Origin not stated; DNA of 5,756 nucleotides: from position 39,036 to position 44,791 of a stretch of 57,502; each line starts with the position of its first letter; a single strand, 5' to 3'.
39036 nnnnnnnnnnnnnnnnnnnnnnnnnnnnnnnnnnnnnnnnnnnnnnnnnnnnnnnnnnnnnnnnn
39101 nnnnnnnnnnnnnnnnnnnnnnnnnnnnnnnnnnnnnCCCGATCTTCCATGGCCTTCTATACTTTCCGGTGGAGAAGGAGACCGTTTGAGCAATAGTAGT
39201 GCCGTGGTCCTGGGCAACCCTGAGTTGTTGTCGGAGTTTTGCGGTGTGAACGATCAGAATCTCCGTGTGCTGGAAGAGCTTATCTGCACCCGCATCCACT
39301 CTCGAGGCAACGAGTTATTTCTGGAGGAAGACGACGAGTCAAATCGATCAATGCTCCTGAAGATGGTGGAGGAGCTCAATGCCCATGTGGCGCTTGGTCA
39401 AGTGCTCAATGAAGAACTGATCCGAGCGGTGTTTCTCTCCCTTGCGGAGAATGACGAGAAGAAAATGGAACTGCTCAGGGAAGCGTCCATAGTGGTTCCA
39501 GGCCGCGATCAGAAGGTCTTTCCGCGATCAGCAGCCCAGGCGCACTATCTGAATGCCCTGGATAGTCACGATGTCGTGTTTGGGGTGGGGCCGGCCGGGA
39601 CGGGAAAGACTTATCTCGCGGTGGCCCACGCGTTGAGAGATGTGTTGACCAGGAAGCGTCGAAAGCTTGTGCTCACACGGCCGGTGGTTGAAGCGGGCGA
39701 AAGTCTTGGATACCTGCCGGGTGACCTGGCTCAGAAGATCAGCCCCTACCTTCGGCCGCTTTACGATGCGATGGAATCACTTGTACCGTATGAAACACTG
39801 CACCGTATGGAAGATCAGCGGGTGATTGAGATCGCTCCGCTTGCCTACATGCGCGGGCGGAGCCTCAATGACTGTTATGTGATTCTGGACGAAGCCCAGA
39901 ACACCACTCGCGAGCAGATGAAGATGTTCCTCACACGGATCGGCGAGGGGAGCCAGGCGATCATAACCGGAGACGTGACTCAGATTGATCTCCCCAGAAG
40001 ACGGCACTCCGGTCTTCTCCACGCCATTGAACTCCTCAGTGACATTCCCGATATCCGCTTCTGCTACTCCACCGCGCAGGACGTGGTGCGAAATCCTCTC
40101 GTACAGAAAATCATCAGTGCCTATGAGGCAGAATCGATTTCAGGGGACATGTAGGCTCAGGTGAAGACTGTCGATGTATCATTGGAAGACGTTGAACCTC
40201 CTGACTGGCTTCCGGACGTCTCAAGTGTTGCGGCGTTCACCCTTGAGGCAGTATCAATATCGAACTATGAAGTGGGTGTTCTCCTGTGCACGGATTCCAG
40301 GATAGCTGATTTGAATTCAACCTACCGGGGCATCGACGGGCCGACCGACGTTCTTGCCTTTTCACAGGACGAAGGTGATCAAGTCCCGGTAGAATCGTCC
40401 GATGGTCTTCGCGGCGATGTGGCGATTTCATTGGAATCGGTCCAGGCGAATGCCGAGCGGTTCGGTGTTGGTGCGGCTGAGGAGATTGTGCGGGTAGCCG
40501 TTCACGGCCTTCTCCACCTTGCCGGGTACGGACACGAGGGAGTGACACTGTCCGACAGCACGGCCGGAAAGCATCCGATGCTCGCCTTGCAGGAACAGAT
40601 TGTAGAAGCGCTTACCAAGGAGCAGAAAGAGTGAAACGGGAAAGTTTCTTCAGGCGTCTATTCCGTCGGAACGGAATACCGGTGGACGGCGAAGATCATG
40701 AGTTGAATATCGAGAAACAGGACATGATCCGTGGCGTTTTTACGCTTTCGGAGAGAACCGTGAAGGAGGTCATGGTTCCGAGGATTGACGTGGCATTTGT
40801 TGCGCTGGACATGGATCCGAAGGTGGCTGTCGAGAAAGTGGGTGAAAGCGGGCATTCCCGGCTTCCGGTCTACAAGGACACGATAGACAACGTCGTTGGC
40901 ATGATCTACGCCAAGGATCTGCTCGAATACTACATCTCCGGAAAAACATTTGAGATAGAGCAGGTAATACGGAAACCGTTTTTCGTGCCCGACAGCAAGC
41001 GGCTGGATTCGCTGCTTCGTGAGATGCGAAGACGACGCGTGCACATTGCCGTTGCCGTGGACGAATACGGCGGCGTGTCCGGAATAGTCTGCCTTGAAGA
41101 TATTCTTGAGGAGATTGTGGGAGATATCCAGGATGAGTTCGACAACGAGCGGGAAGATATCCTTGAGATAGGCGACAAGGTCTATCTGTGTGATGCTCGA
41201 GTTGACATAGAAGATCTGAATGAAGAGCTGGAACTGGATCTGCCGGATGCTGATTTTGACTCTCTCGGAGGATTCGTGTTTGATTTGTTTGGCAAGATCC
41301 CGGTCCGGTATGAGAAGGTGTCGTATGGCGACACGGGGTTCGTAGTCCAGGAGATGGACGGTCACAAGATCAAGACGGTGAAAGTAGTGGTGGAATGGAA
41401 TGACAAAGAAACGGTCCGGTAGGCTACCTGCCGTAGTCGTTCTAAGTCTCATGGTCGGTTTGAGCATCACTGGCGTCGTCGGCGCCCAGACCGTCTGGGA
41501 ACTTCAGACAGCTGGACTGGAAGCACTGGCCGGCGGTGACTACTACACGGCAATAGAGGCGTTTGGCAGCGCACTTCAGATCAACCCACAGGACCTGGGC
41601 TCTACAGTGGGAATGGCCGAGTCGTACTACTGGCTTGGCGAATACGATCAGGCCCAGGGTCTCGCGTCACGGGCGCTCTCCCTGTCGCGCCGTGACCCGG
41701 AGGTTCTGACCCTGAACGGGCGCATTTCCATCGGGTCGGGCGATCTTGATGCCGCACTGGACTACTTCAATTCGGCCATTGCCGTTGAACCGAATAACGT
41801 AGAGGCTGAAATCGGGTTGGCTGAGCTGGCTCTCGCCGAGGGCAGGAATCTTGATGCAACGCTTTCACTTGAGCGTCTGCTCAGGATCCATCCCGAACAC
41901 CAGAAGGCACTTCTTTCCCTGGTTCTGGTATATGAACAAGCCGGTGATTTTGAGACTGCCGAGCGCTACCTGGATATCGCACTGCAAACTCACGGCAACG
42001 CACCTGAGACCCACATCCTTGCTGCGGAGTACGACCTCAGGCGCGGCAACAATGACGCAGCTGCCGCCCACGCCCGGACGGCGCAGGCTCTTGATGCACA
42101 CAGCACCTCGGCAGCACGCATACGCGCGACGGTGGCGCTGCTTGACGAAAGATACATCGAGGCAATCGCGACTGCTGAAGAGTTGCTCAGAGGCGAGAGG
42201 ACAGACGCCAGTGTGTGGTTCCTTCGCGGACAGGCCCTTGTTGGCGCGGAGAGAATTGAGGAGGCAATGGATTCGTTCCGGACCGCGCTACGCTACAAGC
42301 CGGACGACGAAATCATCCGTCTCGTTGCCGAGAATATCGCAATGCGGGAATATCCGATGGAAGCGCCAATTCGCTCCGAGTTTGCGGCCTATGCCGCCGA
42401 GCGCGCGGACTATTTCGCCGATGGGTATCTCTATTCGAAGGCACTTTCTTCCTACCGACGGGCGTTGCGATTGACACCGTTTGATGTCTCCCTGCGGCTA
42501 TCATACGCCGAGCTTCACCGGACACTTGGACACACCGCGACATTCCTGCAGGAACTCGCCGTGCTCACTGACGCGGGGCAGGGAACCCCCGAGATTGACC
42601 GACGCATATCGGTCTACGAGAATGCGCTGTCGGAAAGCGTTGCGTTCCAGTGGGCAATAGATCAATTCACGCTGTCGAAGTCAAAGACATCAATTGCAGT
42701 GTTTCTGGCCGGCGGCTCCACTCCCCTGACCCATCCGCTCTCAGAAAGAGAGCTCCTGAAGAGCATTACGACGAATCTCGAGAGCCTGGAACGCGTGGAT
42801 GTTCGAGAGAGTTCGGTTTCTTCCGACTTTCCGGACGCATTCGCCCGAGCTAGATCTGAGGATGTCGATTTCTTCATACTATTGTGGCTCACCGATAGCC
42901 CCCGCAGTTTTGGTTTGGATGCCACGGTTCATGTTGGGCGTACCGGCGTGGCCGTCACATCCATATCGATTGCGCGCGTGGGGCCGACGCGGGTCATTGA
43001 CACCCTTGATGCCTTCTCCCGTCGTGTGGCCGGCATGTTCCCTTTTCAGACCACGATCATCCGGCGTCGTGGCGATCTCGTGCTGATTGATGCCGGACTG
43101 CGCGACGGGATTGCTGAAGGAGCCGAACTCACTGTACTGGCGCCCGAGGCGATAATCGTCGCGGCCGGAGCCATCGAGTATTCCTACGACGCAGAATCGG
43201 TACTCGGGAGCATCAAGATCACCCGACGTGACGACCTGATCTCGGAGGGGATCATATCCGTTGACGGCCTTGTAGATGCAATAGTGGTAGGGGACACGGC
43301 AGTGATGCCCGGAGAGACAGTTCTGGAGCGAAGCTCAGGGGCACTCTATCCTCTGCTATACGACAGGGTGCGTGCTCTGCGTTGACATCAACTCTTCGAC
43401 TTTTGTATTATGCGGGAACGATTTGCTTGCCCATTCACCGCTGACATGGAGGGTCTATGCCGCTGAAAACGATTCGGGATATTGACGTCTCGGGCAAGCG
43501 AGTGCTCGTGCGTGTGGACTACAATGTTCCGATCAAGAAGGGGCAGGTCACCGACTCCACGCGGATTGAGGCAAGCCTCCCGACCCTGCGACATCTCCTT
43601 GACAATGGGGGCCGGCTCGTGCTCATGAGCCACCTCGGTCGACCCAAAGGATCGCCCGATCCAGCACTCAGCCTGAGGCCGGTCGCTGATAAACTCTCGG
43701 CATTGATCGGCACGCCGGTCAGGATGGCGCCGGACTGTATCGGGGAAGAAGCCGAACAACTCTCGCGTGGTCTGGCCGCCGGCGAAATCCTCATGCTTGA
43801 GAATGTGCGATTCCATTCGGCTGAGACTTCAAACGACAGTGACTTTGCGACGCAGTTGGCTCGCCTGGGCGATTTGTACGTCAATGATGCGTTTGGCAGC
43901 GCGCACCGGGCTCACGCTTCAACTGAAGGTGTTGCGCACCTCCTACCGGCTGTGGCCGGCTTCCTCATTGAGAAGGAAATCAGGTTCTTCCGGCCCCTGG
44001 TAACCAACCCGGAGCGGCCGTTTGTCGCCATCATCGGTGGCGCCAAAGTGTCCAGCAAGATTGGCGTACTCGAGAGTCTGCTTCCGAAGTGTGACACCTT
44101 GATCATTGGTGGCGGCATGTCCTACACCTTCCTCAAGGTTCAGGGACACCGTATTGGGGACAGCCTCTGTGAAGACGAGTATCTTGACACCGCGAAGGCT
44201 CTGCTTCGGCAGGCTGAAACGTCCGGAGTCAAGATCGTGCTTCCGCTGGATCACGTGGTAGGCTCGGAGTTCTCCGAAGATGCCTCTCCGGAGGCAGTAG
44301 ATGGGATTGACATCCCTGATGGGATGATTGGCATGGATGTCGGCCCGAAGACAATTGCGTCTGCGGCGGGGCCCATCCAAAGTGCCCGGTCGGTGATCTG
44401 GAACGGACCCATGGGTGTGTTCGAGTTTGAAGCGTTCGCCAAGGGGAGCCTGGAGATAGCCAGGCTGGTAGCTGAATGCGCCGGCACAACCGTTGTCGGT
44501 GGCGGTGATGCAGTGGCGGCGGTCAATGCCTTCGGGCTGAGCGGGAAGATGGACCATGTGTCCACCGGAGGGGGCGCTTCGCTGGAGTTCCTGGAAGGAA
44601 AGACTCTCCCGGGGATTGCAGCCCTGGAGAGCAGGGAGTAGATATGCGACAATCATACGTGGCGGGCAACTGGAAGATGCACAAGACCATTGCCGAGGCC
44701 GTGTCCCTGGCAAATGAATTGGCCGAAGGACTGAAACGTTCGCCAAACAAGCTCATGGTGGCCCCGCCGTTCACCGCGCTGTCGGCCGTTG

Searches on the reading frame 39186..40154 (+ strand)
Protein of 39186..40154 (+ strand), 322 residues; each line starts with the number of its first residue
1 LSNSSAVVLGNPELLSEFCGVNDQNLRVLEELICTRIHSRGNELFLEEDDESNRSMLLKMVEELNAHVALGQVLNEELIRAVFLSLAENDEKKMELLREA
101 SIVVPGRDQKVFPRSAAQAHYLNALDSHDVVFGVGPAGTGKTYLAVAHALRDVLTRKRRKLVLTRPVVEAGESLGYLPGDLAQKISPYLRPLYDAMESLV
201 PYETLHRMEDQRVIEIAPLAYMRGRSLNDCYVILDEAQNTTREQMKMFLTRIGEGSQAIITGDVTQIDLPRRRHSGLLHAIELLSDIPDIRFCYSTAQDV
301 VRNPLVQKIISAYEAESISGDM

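Call 62: search_protein_families(library=pfam, proteins=[window:39186-40154:+], max_evalue=0.00001)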
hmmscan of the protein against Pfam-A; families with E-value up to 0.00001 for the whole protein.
window:39186-40154:+ (322 aa): 3 families
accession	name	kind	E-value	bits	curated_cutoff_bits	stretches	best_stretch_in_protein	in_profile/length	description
PF02562.22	PhoH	-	7.5e-86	287.3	27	1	111-314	2-205/205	PhoH-like protein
PF13604.12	AAA_30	-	3e-08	34.1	27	1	116-267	4-128/191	AAA domain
PF13245.12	AAA_19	-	2e-06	28.5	25.1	1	127-267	10-129/134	AAA domain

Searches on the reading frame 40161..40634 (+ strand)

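Call 62: search_protein_families(library=pfam, proteins=[window:40161-40634:+], max_evalue=0.00001)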
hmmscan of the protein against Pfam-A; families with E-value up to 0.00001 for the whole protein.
window:40161-40634:+ (157 aa): 1 family
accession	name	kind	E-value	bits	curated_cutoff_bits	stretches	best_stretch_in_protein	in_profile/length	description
PF02130.23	YbeY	-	2.8e-25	89.1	25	1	26-150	17-128/129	Endoribonuclease YbeY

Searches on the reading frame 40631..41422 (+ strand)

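Call 62: search_protein_families(library=pfam, proteins=[window:40631-41422:+], max_evalue=0.00001)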
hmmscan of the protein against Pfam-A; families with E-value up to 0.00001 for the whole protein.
window:40631-41422:+ (263 aa): 2 families
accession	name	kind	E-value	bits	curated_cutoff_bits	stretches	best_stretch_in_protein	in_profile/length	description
PF03471.22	CorC_HlyC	-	7.2e-23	80.9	27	1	179-253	2-78/81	Transporter associated domain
PF00571.33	CBS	-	3.3e-16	59.8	24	2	111-163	3-56/57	CBS domain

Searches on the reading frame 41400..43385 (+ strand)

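Call 62: search_protein_families(library=pfam, proteins=[window:41400-43385:+], max_evalue=0.00001)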
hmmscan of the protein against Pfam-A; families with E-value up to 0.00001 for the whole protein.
window:41400-43385:+ (661 aa): 18 families
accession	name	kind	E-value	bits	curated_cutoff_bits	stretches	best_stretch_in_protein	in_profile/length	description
PF14559.12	TPR_19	-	8.6e-30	103.3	25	2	42-105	1-64/68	Tetratricopeptide repeat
PF07719.23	TPR_2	-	7.2e-22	76.1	27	0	270-303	1-34/34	Tetratricopeptide repeat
PF00515.34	TPR_1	-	7.1e-21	73.5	27.8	0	270-303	1-34/34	Tetratricopeptide repeat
PF13428.12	TPR_14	-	3.6e-19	67.7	23.5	0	170-210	3-43/44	Tetratricopeptide repeat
PF23914.1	TPR_CcmH_CycH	-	4.7e-19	69.2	42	1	104-197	54-150/158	Cytochrome c-type biogenesis protein H TPR domain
PF13432.12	TPR_16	-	1.7e-17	64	32.7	0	140-201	3-64/65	Tetratricopeptide repeat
PF13181.12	TPR_8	-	3.8e-14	52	25.7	0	270-303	1-34/34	Tetratricopeptide repeat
PF13414.12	TPR_11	-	4.4e-13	49.1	26.8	0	43-80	5-35/42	TPR repeat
PF13371.12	TPR_9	-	3.5e-12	46.6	35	0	250-312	9-71/73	Tetratricopeptide repeat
PF12895.13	ANAPC3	-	4.7e-11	43.2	27.2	0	45-85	36-75/82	Anaphase-promoting complex, cyclosome, subunit 3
PF25062.1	ARM_TT21_N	-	5.5e-11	43.1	40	0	73-167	107-201/222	Tetratricopeptide repeat protein 21 N-terminal ARM repeat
PF13431.12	TPR_17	-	1.1e-09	38.2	24.4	0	158-188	3-33/34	Tetratricopeptide repeat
PF13424.12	TPR_12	-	3.8e-08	33.8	30.1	0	70-128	7-73/77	Tetratricopeptide repeat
PF25060.1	ARM_TT21_2nd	-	2.8e-07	30.7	27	0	156-213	210-267/270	Tetratricopeptide repeat protein 21 second ARM domain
PF13174.12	TPR_6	-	5.7e-07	30.2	26.3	0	72-89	6-23/33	Tetratricopeptide repeat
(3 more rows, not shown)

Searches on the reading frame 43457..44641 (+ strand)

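Call 62: search_protein_families(library=pfam, proteins=[window:43457-44641:+], max_evalue=0.00001)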
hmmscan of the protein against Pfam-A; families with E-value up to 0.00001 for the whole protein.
window:43457-44641:+ (394 aa): 1 family
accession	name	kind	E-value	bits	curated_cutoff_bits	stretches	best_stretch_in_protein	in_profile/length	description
PF00162.24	PGK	-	7.1e-157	522.7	27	1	6-382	1-379/379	Phosphoglycerate kinase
